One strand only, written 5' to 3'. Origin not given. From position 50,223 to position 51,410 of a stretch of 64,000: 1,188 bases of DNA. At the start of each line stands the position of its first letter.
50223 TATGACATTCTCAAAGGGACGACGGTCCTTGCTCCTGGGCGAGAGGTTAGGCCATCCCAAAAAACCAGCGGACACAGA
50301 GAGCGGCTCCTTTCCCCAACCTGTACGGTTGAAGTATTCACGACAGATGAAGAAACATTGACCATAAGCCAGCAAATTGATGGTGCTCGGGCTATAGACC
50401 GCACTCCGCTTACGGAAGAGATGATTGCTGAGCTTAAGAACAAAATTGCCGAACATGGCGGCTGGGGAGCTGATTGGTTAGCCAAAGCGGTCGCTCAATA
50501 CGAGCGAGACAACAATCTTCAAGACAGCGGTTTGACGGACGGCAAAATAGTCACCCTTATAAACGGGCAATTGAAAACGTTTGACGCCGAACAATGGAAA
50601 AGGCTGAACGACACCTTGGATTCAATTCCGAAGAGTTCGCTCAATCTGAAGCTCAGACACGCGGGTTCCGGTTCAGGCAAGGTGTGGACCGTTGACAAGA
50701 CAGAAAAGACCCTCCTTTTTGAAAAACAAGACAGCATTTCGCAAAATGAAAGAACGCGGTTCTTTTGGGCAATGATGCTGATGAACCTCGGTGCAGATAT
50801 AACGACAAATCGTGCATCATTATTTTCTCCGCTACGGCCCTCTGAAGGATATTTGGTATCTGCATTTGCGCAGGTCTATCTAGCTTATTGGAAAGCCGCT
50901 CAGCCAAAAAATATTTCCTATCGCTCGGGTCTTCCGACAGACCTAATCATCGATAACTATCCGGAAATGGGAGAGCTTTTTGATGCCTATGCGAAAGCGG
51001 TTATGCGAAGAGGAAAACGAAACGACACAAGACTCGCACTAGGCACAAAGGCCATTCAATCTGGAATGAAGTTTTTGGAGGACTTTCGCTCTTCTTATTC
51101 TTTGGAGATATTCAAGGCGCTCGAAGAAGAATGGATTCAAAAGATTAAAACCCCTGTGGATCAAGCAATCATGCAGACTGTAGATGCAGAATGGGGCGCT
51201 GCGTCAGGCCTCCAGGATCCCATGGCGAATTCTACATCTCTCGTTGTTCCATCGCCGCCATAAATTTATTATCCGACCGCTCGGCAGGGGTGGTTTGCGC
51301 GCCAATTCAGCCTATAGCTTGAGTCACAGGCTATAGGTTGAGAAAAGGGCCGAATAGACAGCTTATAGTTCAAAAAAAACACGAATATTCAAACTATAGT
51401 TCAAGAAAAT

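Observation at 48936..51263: Lone cargo gene: an SF2 DEAH helicase core fused to an uncharacterised C-terminal domain of about 390 aa, a candidate single-gene defence or mobile-element protein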

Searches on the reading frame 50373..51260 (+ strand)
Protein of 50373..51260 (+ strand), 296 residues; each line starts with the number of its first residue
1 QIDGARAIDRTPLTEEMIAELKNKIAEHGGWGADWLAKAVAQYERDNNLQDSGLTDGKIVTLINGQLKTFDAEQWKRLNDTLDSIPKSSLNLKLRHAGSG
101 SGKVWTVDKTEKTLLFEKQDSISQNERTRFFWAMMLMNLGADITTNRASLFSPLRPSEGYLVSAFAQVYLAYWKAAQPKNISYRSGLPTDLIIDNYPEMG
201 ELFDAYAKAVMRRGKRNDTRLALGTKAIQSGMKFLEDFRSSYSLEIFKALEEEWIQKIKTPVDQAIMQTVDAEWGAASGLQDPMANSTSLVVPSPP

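Call 33: search_protein_representatives(protein=window:50373-51260:+)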
Query: 296 residues. Proteins with E-value up to 0.001 (for the whole library): 12; up to 1e-10: 9; up to 1e-30: 3. The best 12 are listed.
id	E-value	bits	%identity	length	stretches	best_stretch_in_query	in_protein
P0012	1.8e-122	424.8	100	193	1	104-296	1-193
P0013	7.9e-32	127.4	32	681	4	4-93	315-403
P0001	1.9e-31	126.1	30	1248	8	9-87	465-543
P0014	1.3e-30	123.4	32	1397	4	12-89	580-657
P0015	1.8e-28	116.3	32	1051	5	9-89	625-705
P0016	1.6e-19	87.0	32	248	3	8-90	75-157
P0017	1.4e-12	64.2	35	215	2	9-87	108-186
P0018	5.6e-12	62.3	28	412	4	15-92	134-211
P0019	6.4e-11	58.8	31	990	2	11-87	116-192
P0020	2.1e-09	53.8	34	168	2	12-86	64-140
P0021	4.9e-07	46.0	32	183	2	2-86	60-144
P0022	3.3e-05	40.0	26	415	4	13-90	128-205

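Call 34: search_protein_families(library=pfam, proteins=[P0013, P0014, P0015, P0016, P0017, P0018, P0019, P0020, P0021, P0022], max_evalue=0.01)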
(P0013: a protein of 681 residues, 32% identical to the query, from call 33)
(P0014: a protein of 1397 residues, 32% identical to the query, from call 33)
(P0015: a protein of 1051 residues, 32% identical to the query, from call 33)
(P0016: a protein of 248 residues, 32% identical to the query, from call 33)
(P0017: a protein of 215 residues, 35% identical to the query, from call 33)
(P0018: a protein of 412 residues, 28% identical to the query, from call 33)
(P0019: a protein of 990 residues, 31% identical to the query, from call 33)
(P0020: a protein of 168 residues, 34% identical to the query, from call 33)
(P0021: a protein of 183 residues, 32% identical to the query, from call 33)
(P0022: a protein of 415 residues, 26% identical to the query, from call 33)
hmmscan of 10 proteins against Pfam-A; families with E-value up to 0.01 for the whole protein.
P0013 (681 aa): 1 family
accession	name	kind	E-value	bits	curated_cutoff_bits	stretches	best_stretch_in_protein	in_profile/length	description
PF20643.2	TAF1C_C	-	0.00042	21.1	22.5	0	294-320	18-44/80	TAF1C, C-terminal domain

P0014 (1397 aa): 3 families
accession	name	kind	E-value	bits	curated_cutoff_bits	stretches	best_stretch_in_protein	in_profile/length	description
PF04851.21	ResIII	-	5.4e-18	65.9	22.5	1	24-187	2-161/164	Type III restriction enzyme, res subunit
PF00270.35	DEAD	-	3.7e-09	37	26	1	56-191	21-163/167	DEAD/DEAH box helicase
PF18766.7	SWI2_SNF2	-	0.0061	16.7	26.7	0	147-220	114-187/221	SWI2/SNF2 ATPase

P0015 (1051 aa): 4 families
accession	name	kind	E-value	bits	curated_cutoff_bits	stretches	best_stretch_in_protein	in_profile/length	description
PF04851.21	ResIII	-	4.9e-26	92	22.5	1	33-205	7-163/164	Type III restriction enzyme, res subunit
PF00270.35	DEAD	-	7.5e-15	55.5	26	1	53-205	18-161/167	DEAD/DEAH box helicase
PF00176.29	SNF2-rel_dom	-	3.5e-11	43.2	24.9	1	58-204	26-163/290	SNF2-related domain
PF13987.11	YedD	-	0.0024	18.1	27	0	739-787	10-59/106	YedD-like protein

P0016 (248 aa): 0 families

P0017 (215 aa): 0 families

P0018 (412 aa): 0 families

P0019 (990 aa): 1 family
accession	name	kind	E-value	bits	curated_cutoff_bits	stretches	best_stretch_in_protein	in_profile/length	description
PF14886.12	FAM183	-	0.0071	17.5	28.9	0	268-292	62-82/107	FAM183A and FAM183B related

P0020 (168 aa): 0 families

P0021 (183 aa): 0 families

P0022 (415 aa): 0 families

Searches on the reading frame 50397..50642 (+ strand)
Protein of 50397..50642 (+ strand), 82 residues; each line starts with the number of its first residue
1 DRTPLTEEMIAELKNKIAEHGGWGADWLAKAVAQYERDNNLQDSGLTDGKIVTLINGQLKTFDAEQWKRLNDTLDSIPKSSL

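Call 62: predict_structure(alignment_id=A2)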
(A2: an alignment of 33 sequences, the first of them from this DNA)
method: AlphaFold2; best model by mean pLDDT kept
length: 82 residues; sequences in the alignment: 33
mean_pLDDT: 93.4   pTM: 0.81
mean pLDDT of the five models: 93.4, 91.0, 89.7, 88.7, 86.9
residues with pLDDT >= 90: 72; 70-90: 7; 50-70: 2; < 50: 1
segments of 3 or more residues with pLDDT < 50: none
pLDDT, mean of each block of 10 residues (from residue 1): 95 93 92 97 96 95 97 90 51
secondary structure, 60 per line:
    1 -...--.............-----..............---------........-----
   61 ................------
elements in order: E2-4 H7-19 H25-38 H48-55 E61-63 H64-76

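Call 63: search_solved_structures(query=A2, max_evalue=10)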
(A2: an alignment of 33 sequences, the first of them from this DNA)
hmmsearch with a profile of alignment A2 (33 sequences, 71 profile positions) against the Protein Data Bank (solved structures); distinct sequences matched with E-value up to 10: 2.
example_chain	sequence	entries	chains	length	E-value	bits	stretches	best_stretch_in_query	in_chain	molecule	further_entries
9tz5_q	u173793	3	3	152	0.31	14.8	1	4-40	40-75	Large ribosomal subunit protein bL9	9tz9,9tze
1goa_A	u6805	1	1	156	0.66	13.8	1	11-56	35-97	RIBONUCLEASE H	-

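Call 81: find_homologous_proteins(query=A2, max_evalue=0.001)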
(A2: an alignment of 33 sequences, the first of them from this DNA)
Query A2 (33 sequences): 439 candidates shared short words with the query, none scored E <= 0.001.

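Call 96: search_protein_families(library=pfam, alignment_id=A2, max_evalue=0.1)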
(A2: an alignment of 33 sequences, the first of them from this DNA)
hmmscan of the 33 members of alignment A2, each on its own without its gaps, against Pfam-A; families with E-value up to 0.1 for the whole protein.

A. member 1, seq(82 aa): 2 families
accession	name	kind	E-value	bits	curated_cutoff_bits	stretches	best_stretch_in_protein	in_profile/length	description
PF08463.15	EcoEI_R_C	-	0.018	15.5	24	1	3-38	28-60/163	EcoEI R protein C-terminal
PF17341.8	DUF5371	-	0.084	13.5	25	1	3-36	9-40/65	Family of unknown function (DUF5371)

B. families by the number of members that match (of 33 scanned): 12 families
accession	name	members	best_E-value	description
PF00833.23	Ribosomal_S17e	1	0.0073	Ribosomal S17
PF08463.15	EcoEI_R_C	1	0.018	EcoEI R protein C-terminal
PF13560.12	HTH_31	1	0.032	Helix-turn-helix domain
PF11321.13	DUF3123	1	0.034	Protein of unknown function (DUF3123)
PF10558.14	MTP18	1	0.036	Mitochondrial 18 KDa protein (MTP18)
PF24152.1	DUF7405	1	0.04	Family of unknown function (DUF7405)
PF10728.14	DUF2520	1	0.052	Domain of unknown function (DUF2520)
PF22238.1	RIP_P131-like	1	0.055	RIP/P131 family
PF03384.19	DUF287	1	0.063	Drosophila protein of unknown function, DUF287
PF05511.16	ATP-synt_F6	1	0.067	Mitochondrial ATP synthase coupling factor 6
PF17341.8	DUF5371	1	0.084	Family of unknown function (DUF5371)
PF08887.16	GAD-like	1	0.093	GAD-like domain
